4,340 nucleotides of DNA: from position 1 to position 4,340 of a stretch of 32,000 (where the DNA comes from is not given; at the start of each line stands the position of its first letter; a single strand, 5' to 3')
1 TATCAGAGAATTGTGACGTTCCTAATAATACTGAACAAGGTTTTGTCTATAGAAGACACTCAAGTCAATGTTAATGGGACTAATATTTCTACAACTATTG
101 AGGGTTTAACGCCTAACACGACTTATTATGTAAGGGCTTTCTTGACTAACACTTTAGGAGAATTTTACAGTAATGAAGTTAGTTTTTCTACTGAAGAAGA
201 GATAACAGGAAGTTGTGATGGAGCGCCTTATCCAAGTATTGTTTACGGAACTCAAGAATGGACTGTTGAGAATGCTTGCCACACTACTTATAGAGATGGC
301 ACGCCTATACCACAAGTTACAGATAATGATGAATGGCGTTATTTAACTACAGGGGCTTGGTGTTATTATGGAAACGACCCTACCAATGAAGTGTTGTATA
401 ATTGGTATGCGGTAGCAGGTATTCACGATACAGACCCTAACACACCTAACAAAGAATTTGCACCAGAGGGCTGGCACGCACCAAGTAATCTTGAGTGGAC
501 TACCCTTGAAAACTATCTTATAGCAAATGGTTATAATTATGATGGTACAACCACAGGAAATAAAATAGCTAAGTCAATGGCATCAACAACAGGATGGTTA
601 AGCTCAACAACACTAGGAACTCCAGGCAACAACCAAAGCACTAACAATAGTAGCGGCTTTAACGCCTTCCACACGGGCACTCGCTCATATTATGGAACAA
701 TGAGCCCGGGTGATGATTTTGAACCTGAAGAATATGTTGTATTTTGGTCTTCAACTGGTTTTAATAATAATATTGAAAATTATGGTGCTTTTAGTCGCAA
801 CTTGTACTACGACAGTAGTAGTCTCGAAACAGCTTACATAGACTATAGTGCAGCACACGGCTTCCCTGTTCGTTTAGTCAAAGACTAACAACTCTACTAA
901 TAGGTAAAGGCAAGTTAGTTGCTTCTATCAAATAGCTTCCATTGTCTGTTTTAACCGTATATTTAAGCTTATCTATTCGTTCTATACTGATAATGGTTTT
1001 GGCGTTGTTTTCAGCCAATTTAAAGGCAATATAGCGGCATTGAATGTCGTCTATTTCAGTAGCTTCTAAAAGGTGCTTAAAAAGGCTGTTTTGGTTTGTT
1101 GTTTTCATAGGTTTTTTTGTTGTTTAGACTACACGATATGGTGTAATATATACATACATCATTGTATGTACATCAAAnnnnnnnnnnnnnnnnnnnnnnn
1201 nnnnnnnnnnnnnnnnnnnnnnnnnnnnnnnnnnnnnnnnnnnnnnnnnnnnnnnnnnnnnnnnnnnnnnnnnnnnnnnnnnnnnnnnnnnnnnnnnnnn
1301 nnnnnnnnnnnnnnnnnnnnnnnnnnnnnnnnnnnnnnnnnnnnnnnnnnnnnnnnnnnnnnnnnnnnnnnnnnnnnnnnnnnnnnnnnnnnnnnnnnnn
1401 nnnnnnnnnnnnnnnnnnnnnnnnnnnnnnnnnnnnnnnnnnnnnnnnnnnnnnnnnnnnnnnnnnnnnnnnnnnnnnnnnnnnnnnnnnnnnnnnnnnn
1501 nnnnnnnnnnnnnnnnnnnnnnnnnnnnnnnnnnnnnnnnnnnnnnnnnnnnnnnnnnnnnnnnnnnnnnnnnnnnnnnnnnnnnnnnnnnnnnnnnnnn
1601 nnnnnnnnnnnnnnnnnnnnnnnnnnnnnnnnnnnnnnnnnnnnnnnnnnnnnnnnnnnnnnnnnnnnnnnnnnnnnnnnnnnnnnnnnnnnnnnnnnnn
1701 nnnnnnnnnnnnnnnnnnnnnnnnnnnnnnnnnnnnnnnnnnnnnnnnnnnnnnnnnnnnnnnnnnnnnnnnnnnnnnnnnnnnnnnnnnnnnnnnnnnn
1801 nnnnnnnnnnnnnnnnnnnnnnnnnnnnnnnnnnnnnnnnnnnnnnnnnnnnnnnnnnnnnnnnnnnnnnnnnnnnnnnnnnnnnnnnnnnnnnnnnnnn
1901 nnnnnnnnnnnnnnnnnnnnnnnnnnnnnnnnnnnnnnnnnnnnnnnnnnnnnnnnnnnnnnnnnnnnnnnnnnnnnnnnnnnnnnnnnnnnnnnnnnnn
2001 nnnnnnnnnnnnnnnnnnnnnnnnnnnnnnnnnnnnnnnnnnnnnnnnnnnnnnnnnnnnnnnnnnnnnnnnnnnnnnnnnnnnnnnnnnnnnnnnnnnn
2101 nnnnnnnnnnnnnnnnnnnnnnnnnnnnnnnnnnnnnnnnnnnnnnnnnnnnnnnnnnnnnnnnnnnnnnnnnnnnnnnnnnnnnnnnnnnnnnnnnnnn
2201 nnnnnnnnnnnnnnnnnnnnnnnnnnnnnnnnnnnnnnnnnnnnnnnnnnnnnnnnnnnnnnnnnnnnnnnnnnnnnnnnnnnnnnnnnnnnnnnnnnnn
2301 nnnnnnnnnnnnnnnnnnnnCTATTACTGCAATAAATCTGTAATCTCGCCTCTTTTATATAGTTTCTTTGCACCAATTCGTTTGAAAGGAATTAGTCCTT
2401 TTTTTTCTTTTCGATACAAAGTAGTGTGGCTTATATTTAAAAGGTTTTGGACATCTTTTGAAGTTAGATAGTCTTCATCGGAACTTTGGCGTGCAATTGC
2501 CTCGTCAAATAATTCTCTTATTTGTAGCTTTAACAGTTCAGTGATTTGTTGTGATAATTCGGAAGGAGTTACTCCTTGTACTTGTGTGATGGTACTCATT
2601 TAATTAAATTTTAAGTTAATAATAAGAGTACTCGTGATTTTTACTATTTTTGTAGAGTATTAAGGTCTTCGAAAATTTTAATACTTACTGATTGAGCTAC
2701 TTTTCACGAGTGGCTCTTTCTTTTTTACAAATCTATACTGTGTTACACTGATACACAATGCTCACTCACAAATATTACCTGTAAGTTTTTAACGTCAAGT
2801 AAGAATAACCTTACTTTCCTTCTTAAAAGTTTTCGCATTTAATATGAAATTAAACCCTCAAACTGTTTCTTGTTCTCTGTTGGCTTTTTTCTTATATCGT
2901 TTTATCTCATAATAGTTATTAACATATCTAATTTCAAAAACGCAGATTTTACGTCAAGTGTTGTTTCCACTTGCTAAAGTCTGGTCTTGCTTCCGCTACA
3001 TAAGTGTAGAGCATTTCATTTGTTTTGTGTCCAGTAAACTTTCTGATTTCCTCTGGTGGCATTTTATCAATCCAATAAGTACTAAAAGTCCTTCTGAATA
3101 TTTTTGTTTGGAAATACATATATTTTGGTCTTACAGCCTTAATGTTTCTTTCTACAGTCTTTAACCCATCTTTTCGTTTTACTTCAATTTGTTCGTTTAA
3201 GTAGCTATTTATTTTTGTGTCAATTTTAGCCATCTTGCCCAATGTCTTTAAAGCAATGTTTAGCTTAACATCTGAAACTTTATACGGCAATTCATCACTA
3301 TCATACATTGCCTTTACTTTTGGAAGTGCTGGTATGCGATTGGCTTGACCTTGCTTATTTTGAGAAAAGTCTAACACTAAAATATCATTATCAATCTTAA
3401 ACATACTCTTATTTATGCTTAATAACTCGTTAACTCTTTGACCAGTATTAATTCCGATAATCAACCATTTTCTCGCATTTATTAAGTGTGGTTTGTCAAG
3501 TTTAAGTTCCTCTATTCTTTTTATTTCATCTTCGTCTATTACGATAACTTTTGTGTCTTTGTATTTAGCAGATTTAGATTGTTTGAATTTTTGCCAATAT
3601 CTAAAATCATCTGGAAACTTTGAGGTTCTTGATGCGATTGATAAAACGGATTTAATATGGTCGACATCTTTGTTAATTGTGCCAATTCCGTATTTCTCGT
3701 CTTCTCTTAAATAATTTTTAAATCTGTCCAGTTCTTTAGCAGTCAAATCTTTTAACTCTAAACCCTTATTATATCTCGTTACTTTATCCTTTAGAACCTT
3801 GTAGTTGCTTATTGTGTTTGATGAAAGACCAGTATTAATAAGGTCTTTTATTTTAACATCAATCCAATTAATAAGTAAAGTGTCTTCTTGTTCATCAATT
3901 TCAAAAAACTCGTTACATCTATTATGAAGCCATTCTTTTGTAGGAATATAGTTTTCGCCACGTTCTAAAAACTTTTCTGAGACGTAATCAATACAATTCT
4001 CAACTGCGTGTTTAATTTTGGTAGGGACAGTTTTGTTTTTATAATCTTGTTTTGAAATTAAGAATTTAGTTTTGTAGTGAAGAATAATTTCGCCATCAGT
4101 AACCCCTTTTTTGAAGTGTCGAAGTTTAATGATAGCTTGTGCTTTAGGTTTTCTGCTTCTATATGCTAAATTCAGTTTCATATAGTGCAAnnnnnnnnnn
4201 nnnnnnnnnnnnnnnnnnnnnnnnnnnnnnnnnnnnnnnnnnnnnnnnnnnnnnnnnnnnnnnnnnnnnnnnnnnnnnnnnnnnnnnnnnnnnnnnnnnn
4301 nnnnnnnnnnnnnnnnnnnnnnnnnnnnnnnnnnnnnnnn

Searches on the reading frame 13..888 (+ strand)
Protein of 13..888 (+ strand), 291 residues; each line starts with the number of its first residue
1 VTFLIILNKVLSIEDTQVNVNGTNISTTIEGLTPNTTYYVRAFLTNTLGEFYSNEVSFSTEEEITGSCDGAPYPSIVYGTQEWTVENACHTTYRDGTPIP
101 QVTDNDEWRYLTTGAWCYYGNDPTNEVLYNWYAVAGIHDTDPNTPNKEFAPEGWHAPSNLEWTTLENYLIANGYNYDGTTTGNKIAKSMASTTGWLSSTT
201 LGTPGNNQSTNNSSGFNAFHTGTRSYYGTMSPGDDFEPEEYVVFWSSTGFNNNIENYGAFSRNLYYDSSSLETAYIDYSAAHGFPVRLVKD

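Call 22: search_protein_families(library=pfam, proteins=[window:13-888:+], max_evalue=0.001)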
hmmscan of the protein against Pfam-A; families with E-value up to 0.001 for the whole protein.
window:13-888:+ (291 aa): 1 family
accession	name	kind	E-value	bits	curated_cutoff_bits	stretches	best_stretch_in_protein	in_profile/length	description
PF09603.15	Fib_succ_major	-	1.7e-30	107.1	33.9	1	78-290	3-187/187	Fibrobacter succinogenes major domain (Fib_succ_major)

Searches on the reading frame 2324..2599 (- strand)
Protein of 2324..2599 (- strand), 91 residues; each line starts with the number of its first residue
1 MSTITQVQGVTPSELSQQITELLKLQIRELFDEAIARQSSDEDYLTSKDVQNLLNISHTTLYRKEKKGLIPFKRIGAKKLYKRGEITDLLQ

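Call 22: search_protein_families(library=pfam, proteins=[window:2324-2599:-], max_evalue=0.001)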
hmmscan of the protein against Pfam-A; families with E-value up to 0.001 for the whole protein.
window:2324-2599:- (91 aa): 1 family
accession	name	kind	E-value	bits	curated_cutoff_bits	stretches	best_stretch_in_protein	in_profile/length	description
PF12728.13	HTH_17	-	3.8e-08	33.9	27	1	44-90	1-47/51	Helix-turn-helix domain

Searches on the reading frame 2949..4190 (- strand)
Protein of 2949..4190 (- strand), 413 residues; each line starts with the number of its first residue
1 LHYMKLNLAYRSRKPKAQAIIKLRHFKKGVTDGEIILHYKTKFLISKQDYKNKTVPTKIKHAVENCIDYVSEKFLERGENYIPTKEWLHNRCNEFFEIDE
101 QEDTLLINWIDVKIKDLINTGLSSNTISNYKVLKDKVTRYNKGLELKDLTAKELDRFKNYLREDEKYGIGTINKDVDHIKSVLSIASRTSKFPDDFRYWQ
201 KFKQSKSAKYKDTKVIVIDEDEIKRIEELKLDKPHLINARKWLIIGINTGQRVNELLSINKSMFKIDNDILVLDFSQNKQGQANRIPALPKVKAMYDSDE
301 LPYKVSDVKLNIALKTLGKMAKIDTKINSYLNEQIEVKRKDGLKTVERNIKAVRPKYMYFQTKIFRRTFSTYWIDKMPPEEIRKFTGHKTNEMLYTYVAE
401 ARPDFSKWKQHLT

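Call 3: search_protein_families(library=pfam, proteins=[window:2949-4190:-], max_evalue=1)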
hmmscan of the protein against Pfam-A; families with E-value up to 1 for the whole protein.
window:2949-4190:- (413 aa): 5 families
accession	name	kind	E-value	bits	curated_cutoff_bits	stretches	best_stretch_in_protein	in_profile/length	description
PF13102.12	Phage_int_SAM_5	-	1.4e-08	35.4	22.3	1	106-189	2-85/98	Phage integrase SAM-like domain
PF00589.27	Phage_integrase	-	2.4e-06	27.9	27.1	1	218-400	3-168/172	Phage integrase family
PF13495.12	Phage_int_SAM_4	-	0.00088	20.1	27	1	116-179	8-71/85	Phage integrase, N-terminal SAM-like domain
PF02758.22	PYRIN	-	0.079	13.6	22.9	1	146-166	6-26/76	PAAD/DAPIN/Pyrin domain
PF21491.2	MIMI_R596-like_C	-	0.13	12.7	27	1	46-92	44-90/107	Mimivirus sulfhydryl oxidase R596-like, C-terminal domain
